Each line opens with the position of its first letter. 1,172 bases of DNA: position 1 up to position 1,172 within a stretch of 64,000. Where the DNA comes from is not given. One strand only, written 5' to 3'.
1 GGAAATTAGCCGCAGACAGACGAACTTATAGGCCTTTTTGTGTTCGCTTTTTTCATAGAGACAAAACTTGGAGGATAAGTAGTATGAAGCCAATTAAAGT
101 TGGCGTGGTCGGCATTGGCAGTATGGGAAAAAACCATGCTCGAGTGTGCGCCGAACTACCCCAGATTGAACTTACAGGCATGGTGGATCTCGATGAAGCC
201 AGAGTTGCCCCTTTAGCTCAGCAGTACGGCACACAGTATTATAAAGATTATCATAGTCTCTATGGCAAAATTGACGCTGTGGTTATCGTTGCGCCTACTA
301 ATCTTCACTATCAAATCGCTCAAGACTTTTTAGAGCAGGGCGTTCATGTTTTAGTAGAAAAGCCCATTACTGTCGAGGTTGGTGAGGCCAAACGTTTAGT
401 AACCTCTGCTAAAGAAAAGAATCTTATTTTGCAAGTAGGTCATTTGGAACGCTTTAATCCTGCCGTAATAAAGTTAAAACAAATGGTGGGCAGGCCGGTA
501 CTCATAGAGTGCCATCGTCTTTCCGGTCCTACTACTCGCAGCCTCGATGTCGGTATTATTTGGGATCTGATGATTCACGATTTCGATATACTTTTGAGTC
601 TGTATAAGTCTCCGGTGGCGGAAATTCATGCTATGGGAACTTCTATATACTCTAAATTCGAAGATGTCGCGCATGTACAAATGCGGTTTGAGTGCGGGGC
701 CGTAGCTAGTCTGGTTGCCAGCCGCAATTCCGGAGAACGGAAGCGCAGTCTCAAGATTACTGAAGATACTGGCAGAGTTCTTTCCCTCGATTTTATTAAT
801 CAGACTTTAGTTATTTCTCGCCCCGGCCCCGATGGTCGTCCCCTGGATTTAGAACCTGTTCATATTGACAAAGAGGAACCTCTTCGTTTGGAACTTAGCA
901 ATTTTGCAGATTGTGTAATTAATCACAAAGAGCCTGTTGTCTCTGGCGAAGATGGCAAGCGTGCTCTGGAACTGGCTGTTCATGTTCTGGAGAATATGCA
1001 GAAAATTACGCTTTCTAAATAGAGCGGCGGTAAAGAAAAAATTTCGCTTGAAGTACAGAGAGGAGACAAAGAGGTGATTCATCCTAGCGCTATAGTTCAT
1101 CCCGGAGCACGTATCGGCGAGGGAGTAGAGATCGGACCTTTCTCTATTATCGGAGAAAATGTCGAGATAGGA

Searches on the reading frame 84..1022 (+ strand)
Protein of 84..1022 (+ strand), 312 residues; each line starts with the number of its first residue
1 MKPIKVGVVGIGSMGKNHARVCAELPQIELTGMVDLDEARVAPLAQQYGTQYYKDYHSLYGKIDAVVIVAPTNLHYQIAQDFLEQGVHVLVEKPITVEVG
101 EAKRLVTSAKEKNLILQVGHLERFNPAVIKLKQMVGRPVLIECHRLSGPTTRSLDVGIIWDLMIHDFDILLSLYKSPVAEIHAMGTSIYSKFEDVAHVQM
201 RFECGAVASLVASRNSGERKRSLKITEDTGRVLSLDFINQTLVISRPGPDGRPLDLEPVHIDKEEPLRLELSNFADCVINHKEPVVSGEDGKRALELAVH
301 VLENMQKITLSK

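Call 78: search_protein_families(library=pfam, proteins=[window:84-1022:+], max_evalue=0.00001)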
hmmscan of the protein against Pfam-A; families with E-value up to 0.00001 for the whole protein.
window:84-1022:+ (312 aa): 3 families
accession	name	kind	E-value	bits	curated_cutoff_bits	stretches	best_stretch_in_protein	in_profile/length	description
PF01408.29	GFO_IDH_MocA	-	5e-31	108.3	24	1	4-120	1-120/120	Oxidoreductase family, NAD-binding Rossmann fold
PF22725.1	GFO_IDH_MocA_C3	-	8.5e-13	48.8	27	1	151-231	38-122/124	GFO/IDH/MocA C-terminal domain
PF02894.22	GFO_IDH_MocA_C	-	4.8e-07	30.2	22.9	1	153-307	37-212/218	Oxidoreductase family, C-terminal alpha/beta domain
